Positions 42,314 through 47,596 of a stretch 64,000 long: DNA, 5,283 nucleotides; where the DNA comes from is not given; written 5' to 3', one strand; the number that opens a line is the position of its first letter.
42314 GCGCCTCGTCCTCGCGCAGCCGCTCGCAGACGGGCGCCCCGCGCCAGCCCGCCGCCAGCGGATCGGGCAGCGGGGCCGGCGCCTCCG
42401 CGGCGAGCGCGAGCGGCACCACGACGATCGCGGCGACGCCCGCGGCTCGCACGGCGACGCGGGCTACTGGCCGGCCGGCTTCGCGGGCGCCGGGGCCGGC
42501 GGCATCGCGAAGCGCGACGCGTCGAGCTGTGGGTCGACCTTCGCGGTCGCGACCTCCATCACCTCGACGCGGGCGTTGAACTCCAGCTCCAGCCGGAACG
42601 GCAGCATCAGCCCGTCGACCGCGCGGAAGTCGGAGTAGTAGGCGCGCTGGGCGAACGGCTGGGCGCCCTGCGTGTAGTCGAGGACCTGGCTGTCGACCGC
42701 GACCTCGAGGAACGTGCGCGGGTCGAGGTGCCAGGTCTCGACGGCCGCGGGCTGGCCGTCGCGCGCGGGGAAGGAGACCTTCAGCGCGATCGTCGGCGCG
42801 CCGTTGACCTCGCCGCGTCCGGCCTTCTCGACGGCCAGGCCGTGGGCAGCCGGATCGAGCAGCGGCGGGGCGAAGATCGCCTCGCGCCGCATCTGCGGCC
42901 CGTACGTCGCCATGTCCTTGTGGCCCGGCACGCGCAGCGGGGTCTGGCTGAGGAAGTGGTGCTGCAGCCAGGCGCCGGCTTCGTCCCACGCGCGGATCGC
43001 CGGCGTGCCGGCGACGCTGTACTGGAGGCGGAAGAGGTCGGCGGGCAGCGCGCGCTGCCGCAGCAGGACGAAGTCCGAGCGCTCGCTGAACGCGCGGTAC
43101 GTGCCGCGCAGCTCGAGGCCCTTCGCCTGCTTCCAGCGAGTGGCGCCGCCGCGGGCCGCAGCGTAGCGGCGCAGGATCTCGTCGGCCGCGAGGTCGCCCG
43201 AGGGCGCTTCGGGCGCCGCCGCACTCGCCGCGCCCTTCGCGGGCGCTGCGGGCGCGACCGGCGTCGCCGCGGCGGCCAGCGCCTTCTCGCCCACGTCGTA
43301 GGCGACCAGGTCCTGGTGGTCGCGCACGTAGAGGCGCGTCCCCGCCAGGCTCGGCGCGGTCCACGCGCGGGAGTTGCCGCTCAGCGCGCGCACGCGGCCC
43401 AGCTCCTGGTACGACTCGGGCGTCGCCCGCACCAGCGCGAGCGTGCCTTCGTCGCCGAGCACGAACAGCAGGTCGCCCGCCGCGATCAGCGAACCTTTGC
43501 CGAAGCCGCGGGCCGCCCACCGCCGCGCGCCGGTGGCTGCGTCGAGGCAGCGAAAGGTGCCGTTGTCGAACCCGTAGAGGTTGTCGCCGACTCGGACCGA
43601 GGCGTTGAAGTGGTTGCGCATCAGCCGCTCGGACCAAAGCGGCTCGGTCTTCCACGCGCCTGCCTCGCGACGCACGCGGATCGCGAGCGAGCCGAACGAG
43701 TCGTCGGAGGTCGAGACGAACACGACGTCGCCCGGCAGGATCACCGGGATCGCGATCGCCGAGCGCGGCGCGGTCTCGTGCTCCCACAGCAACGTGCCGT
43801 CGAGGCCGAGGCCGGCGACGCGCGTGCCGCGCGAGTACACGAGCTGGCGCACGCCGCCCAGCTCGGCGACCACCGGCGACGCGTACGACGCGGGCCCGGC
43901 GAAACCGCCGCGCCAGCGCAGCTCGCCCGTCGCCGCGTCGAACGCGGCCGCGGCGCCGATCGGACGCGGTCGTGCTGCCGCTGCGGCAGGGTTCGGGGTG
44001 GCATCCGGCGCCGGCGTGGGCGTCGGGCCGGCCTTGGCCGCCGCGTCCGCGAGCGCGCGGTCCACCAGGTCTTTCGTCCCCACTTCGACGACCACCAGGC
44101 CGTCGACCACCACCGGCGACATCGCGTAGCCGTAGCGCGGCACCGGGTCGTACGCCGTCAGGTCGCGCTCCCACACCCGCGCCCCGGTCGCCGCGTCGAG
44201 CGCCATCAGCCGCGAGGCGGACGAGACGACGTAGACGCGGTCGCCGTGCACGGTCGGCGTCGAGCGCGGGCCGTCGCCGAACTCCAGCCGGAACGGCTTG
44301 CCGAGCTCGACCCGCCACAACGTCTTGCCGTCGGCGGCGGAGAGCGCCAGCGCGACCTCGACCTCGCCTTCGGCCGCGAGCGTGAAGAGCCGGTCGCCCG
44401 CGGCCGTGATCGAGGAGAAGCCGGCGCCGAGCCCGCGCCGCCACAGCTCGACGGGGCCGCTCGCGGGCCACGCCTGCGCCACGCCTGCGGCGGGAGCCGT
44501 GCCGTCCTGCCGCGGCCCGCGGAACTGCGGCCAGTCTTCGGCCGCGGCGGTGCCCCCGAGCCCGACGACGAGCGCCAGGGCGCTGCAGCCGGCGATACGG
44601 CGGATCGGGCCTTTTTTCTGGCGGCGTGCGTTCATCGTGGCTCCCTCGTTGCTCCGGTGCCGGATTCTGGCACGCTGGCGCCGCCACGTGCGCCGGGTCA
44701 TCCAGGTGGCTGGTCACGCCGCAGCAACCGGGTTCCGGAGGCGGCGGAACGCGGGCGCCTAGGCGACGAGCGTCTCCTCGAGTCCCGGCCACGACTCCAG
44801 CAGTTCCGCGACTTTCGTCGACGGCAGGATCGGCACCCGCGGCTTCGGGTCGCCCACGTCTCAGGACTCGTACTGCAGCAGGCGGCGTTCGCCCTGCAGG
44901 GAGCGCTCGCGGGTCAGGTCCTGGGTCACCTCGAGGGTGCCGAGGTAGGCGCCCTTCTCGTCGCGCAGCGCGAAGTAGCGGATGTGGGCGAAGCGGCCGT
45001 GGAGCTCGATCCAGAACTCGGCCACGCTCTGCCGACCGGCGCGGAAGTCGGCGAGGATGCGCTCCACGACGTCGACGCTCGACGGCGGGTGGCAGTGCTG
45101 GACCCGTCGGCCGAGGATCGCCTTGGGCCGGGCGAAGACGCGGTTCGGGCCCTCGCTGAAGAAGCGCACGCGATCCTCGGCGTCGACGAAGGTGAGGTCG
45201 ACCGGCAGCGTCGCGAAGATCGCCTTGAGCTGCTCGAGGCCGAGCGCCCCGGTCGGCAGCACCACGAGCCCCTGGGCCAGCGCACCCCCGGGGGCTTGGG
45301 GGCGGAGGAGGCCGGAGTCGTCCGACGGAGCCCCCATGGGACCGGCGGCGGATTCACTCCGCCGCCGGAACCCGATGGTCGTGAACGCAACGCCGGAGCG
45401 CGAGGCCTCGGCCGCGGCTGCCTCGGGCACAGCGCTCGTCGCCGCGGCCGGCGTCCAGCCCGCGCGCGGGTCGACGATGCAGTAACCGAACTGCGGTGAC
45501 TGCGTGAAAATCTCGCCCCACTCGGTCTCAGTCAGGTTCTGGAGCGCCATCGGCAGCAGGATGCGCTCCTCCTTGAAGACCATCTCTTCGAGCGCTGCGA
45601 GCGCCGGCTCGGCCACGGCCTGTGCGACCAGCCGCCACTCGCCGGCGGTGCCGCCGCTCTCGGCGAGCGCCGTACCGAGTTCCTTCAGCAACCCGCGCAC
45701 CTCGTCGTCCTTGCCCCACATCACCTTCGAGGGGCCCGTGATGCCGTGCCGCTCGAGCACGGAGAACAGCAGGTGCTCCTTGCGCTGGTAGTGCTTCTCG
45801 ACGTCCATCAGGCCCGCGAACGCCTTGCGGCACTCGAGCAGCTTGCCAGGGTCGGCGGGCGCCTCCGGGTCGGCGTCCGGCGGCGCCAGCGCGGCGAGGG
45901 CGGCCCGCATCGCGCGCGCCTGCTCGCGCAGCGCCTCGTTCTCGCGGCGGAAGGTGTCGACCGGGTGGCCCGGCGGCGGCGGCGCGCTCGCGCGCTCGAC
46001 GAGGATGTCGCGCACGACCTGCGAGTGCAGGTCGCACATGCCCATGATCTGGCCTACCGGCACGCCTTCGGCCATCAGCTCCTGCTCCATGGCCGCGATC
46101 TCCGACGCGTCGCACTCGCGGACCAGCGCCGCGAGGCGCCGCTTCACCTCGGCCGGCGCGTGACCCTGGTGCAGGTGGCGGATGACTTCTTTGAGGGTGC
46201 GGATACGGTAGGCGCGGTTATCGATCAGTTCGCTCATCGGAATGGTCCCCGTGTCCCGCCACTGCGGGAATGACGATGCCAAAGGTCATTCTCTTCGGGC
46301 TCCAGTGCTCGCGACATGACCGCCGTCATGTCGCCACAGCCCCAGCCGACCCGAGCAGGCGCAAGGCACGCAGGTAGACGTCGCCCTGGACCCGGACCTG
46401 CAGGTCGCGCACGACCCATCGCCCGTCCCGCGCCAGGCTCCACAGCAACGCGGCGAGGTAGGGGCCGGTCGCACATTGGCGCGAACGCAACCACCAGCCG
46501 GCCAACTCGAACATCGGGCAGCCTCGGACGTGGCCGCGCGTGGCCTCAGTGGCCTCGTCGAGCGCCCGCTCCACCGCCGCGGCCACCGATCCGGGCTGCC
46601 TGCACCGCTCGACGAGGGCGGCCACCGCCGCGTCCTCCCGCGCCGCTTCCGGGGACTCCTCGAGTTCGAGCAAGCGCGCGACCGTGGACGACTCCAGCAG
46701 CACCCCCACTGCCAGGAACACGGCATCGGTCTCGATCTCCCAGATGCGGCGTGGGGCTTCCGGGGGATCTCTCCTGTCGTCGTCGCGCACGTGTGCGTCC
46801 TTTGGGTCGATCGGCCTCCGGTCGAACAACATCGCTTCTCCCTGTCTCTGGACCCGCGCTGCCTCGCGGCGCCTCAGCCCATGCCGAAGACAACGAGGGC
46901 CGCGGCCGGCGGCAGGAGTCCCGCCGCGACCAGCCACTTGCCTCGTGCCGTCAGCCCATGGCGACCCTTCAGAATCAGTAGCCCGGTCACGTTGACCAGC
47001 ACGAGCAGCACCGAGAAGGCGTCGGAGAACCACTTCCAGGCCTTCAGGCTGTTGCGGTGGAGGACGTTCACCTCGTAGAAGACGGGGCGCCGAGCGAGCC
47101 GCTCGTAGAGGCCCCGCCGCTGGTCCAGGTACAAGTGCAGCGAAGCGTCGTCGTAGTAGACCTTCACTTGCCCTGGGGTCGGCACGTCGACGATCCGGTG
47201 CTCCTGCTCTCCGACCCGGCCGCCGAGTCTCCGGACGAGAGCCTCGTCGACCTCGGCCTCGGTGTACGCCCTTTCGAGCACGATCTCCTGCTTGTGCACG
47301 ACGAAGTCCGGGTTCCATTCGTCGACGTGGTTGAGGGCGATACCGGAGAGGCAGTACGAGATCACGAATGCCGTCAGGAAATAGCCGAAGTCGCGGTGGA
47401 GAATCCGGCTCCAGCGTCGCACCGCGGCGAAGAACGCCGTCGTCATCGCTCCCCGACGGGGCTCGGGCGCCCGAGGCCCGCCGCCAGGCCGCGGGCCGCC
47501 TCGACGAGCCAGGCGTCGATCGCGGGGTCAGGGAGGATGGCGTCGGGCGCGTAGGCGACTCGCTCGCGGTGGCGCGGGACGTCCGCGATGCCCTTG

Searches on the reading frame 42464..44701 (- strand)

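Call 8: search_protein_families(library=pfam, proteins=[window:42464-44701:-], max_evalue=0.01)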
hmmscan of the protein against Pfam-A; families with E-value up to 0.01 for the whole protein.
window:42464-44701:- (745 aa): 3 families
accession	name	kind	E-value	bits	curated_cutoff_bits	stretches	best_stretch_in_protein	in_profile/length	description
PF13360.13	PQQ_2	-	2.8e-24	86.5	27.6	2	85-212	15-130/233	Outer membrane protein assembly factor BamB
PF01011.28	PQQ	-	1e-08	34.8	26.7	1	146-183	50-87/595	Glucose/ethanol/alcohol dehydrogenase, beta-propeller domain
PF13570.13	Beta-prop_ACSF4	-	9.1e-06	25.7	133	0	119-181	75-131/329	Beta-alanine-activating enzyme, beta-propeller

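Call 10: search_protein_families(library=ncbifam, proteins=[window:42464-44701:-], max_evalue=0.001)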
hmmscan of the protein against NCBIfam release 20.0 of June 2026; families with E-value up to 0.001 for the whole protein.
window:42464-44701:- (745 aa): 5 families
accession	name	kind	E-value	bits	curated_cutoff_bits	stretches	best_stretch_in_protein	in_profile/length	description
TIGR03300.1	assembly_YfgL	equivalog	1.9e-15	56.4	285.2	2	85-208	42-153/377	outer membrane protein assembly factor BamB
NF008351.0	PRK11138.1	equivalog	1.1e-11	43.9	423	1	95-212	60-172/394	outer membrane protein assembly factor BamB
TIGR04528.1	acido_non_PQQ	subfamily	2e-10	40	650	1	151-211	100-158/493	acido-empty-quinoprotein group A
TIGR03075.1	PQQ_enz_alc_DH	subfamily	1.6e-08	33.7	480.05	1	116-206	80-171/530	PQQ-dependent dehydrogenase, methanol/ethanol family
TIGR03074.1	PQQ_membr_DH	subfamily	7.9e-05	20.7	832.65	0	146-182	206-242/783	membrane-bound PQQ-dependent dehydrogenase, glucose/quinate/shikimate family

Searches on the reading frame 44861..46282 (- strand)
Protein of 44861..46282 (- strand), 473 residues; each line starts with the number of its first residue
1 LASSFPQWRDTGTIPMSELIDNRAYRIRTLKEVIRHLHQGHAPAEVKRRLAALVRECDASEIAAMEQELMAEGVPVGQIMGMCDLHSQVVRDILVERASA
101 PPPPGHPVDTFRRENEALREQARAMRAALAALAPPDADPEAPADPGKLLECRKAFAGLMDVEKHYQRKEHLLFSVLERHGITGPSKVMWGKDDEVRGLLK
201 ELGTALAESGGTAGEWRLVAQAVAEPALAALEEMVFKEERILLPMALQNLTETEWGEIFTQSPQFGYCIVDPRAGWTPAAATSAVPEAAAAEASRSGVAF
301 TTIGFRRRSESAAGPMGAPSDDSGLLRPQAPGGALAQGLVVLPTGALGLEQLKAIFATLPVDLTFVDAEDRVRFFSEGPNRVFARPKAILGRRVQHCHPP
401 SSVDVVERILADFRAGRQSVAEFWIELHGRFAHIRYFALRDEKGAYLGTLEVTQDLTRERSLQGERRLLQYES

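Call 10: search_protein_families(library=ncbifam, proteins=[window:44861-46282:-], max_evalue=0.001)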
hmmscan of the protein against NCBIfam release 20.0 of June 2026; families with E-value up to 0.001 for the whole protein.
window:44861-46282:- (473 aa): 0 families

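Call 42: search_protein_families(library=pfam, proteins=[window:44861-46282:-], max_evalue=0.001)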
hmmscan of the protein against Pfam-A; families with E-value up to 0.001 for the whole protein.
window:44861-46282:- (473 aa): 4 families
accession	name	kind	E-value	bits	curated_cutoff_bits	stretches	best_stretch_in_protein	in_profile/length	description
PF13596.12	PAS_10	-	1.4e-27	96.8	22.1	1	352-457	1-106/106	PAS domain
PF04282.18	DUF438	-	3.5e-20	72.1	25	1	30-93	1-64/67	Family of unknown function (DUF438)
PF01814.28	Hemerythrin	-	5.3e-17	62.9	25.3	1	106-246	1-127/127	Hemerythrin HHE cation binding domain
PF08448.16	PAS_4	-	1.9e-06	28.5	23.1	1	359-460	4-109/110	PAS fold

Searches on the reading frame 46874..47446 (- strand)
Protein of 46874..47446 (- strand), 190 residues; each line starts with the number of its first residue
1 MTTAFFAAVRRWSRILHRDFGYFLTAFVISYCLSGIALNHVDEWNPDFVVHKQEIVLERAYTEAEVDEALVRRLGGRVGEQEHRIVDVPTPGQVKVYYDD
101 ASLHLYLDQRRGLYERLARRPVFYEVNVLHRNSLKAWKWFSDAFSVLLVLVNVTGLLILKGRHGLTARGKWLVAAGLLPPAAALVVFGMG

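Call 42: search_protein_families(library=pfam, proteins=[window:46874-47446:-], max_evalue=0.001)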
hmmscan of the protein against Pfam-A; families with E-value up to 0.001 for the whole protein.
window:46874-47446:- (190 aa): 2 families
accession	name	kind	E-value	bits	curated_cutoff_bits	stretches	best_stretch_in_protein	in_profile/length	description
PF16357.10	PepSY_TM_like_2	-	7.8e-13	49.3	27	1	26-182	18-190/197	Putative PepSY_TM-like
PF03929.21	PepSY_TM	-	6.7e-05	23.3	28.8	1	16-165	3-162/295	PepSY-associated TM region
